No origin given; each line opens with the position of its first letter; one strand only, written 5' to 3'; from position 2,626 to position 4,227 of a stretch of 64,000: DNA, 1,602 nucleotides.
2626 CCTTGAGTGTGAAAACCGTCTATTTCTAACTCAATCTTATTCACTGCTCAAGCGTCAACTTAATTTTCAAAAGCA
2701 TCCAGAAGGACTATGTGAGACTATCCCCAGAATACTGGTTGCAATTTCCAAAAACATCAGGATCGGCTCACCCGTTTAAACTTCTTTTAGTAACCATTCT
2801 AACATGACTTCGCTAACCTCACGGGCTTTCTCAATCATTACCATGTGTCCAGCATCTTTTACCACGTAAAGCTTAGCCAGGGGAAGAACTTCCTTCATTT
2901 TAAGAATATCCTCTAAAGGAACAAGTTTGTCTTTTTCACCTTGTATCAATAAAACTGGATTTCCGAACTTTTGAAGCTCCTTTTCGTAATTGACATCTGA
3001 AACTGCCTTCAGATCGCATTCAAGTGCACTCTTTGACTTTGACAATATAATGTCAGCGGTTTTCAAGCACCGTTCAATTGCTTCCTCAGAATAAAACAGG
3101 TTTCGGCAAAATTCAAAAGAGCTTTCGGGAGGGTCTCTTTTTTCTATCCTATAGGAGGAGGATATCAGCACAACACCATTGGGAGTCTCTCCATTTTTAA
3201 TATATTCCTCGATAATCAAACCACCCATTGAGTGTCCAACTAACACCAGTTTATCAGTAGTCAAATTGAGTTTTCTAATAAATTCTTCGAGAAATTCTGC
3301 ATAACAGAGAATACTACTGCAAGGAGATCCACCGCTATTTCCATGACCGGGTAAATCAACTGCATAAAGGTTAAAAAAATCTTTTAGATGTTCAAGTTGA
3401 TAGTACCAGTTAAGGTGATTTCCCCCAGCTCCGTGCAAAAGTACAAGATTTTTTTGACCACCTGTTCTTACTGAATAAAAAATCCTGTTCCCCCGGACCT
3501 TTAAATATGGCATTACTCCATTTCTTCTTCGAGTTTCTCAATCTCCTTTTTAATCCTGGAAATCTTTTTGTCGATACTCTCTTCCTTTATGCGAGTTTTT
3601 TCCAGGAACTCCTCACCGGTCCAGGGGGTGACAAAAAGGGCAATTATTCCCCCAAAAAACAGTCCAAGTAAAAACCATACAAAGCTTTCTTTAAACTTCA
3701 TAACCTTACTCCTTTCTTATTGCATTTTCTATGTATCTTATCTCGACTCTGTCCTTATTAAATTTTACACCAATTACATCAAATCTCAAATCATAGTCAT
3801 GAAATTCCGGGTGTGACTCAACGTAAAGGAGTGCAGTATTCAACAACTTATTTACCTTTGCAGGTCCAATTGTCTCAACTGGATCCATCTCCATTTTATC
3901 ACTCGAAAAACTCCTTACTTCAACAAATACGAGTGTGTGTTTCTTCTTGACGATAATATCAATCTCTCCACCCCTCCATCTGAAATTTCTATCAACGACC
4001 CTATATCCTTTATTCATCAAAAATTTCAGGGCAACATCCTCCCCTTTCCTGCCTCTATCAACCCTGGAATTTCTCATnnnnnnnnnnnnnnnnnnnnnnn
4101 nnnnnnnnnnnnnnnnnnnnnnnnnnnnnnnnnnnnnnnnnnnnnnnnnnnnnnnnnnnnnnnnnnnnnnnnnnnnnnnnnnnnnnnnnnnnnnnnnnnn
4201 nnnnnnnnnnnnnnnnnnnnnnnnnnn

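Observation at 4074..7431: htpX followed by two tandem, translationally coupled secreted GWxTD-domain paralogues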

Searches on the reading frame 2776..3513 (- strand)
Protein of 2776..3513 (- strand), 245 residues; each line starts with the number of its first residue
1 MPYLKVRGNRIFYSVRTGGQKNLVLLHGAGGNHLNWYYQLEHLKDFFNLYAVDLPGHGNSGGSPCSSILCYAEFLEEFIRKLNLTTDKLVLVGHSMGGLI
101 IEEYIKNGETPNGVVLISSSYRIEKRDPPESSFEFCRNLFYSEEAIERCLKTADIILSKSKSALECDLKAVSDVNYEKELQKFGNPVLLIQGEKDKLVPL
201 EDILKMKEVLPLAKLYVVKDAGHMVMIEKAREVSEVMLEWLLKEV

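Call 3: search_protein_families(library=pfam, proteins=[window:2776-3513:-], max_evalue=0.01)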
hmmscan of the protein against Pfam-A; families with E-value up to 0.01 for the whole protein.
window:2776-3513:- (245 aa): 12 families
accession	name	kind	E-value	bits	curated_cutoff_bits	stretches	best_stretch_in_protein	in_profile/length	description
PF00561.26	Abhydrolase_1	-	7.1e-28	98.3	25.8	2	22-108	2-90/245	alpha/beta hydrolase fold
PF12697.13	Abhydrolase_6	-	8.1e-23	82.7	26.3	1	23-235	1-216/217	Alpha/beta hydrolase family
PF12146.15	Hydrolase_4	-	2.4e-16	60.2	27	1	21-127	5-117/239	Serine aminopeptidase, S33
PF00975.26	Thioesterase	-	3.4e-08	34.4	26.4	1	22-235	2-220/226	Thioesterase domain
PF12695.13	Abhydrolase_5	-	7.5e-08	32.8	27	1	85-119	55-89/164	Alpha/beta hydrolase family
PF20408.4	Abhydrolase_11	-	3.9e-07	30.4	27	0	178-233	121-175/193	Alpha/beta hydrolase domain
PF08386.16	Abhydrolase_4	-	4.5e-07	30.4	21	1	164-242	13-92/103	TAP-like protein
PF00326.27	Peptidase_S9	-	1e-05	25.6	22.6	1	170-243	131-208/213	Prolyl oligopeptidase family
PF20434.5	BD-FAE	-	0.00033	20.7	26.8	0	155-208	163-213/215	BD-FAE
PF05057.20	DUF676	-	0.00051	20.1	20.3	1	23-105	8-96/217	Putative serine esterase (DUF676)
PF02230.22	Abhydrolase_2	-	0.0028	18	23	0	73-138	92-156/217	Phospholipase/Carboxylesterase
PF07819.20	PGAP1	-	0.0049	17.1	24.3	1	71-101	68-105/233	PGAP1-like alpha/beta domain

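Call 4: search_protein_families(library=ncbifam, proteins=[window:2776-3513:-], max_evalue=0.01)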
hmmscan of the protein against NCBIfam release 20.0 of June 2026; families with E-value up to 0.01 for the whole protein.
window:2776-3513:- (245 aa): 34 families (the best 25 are shown)
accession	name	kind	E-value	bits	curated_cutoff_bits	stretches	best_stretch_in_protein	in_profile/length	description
NF011457.0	PRK14875.1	equivalog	7.9e-28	97.5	307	2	5-107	116-218/372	acetoin dehydrogenase dihydrolipoyllysine-residue acetyltransferase subunit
NF050089.1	i_nPHAscl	equivalog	3.2e-23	82.2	300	2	8-119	6-117/288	intracellular short-chain-length polyhydroxyalkanoate depolymerase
TIGR01738.1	bioH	equivalog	2.5e-22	79.7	206.95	2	19-127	3-106/245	pimeloyl-ACP methyl ester esterase BioH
TIGR02427.1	protocat_pcaD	equivalog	2.1e-20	73.2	255.85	2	143-241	152-250/251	3-oxoadipate enol-lactonase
NF051488.1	bifunc_PcaDC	exception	1.4e-19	70.5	390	1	19-242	8-251/375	bifunctional 3-oxoadipate enol-lactonase/4-carboxymuconolactone decarboxylase PcaDC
TIGR03695.1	menH_SHCHC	equivalog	1.5e-19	70.5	208.55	2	20-125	2-110/252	2-succinyl-6-hydroxy-2,4-cyclohexadiene-1-carboxylate synthase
TIGR03056.1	bchO_mg_che_rel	equivalog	9.2e-18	64.2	172.55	2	20-119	25-128/278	alpha/beta fold hydrolase BchO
NF058580.1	lipase_V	equivalog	1.8e-16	60.5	300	1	17-232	22-229/230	EstV family lipase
TIGR01250.1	pro_imino_pep_2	subfamily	6.2e-16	58.8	167.65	2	171-241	218-287/288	proline iminopeptidase-family hydrolase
TIGR03611.1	RutD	equivalog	4.4e-15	55.8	238.5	2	167-241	181-255/258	pyrimidine utilization protein D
NF045632.1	hydroxlase_HsaD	equivalog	4.4e-15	55.4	400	2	178-241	225-288/290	4,5:9,10-diseco-3-hydroxy-5,9,17-trioxoandrosta-1(10),2-diene-4-oate hydrolase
NF007674.0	PRK10349.1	equivalog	6.2e-15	55.5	449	1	9-123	2-111/256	pimeloyl-ACP methyl ester esterase BioH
NF051487.1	bifunc_PcaCD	exception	2.8e-14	53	430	2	156-241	326-411/413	bifunctional 4-carboxymuconolactone decarboxylase/3-oxoadipate enol-lactonase PcaCD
NF045945.1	ProImpepLactob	equivalog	3.5e-14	53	400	2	170-243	220-292/293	proline iminopeptidase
NF008340.0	PRK11126.1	equivalog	7.5e-14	51.6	261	1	18-111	12-102/255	2-succinyl-6-hydroxy-2,4-cyclohexadiene-1-carboxylate synthase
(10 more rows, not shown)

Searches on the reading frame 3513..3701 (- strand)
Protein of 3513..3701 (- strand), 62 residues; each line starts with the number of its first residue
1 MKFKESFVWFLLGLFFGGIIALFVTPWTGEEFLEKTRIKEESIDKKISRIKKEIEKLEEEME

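Call 3: search_protein_families(library=pfam, proteins=[window:3513-3701:-], max_evalue=0.01)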
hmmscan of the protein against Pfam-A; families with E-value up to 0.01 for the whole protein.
window:3513-3701:- (62 aa): 2 families
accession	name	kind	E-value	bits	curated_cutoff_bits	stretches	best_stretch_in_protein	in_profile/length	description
PF12732.12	YtxH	-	0.00011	23.1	37.5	1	7-61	1-59/71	YtxH-like protein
PF04912.19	Dynamitin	-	0.0089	15.8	31.8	1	33-62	84-112/396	Dynamitin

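Call 4: search_protein_families(library=ncbifam, proteins=[window:3513-3701:-], max_evalue=0.01)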
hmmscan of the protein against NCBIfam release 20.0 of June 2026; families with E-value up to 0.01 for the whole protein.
window:3513-3701:- (62 aa): 2 families
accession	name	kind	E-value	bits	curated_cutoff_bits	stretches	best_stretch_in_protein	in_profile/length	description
NF041479.2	spor_membprot_YtrI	equivalog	0.00056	19.8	125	1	4-61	9-66/166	sporulation membrane protein YtrI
NF046001.1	SecDF_plasm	equivalog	0.0029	15.7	500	1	8-60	822-871/878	protein translocase subunit SecDF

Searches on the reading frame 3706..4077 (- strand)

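Call 3: search_protein_families(library=pfam, proteins=[window:3706-4077:-], max_evalue=0.01)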
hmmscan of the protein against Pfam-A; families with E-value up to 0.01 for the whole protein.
window:3706-4077:- (123 aa): 4 families
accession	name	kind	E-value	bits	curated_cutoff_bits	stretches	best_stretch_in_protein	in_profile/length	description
PF02021.23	UPF0102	-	1.9e-23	83.1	23.6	1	12-104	1-80/80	Uncharacterised protein family UPF0102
PF08378.17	NERD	-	3e-06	28.2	22.1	1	8-59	1-59/111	Nuclease-related domain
PF01939.22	NucS_C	-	0.003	18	24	1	20-57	15-53/124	Endonuclease NucS C-terminal domain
PF04471.18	Mrr_cat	-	0.0052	17.3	21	1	13-70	10-69/115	Restriction endonuclease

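Call 4: search_protein_families(library=ncbifam, proteins=[window:3706-4077:-], max_evalue=0.01)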
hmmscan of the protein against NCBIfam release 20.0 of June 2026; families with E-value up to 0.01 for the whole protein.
window:3706-4077:- (123 aa): 23 families
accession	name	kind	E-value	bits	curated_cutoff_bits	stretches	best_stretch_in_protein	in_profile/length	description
NF009154.0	PRK12497.3-3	equivalog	1.4e-29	102.6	109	1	3-113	7-116/123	YraN family protein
NF009150.0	PRK12497.1-3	equivalog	2e-26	92.4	81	1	3-120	3-117/118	YraN family protein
NF011273.0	PRK14680.1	equivalog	5.2e-22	78.2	199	1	4-119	4-117/134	hypothetical protein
TIGR00252.1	TIGR00252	hypoth_equivalog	1.7e-21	76.4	69.05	1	6-119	7-118/123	YraN family protein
NF009152.0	PRK12497.2-4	equivalog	2.1e-21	76.1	111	1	3-105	5-102/114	YraN family protein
NF011268.0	PRK14675.1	equivalog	3.4e-21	75.5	180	1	7-120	11-123/127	hypothetical protein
NF011271.0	PRK14678.1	equivalog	2.3e-20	72.8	172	1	1-121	1-118/120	hypothetical protein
NF009151.0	PRK12497.1-5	equivalog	3e-19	69.6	124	1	5-105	13-110/126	YraN family protein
NF011277.0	PRK14684.1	equivalog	8.2e-19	67.8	199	1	9-122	9-118/120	hypothetical protein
NF011267.0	PRK14674.1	equivalog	1e-18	67.7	232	1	9-108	8-106/133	hypothetical protein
NF011275.0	PRK14682.1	equivalog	1.1e-18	67.6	203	1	6-120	4-114/117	hypothetical protein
NF011274.0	PRK14681.1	equivalog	4.5e-17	62.3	207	1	9-119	46-157/158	hypothetical protein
NF011270.0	PRK14677.1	equivalog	4.7e-17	62.3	124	1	10-104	5-94/108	hypothetical protein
NF009153.0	PRK12497.3-1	equivalog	1.3e-16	60.9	171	1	4-111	8-115/125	YraN family protein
NF011280.0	PRK14688.1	equivalog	6.9e-15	55.1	230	1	3-122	3-120/121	hypothetical protein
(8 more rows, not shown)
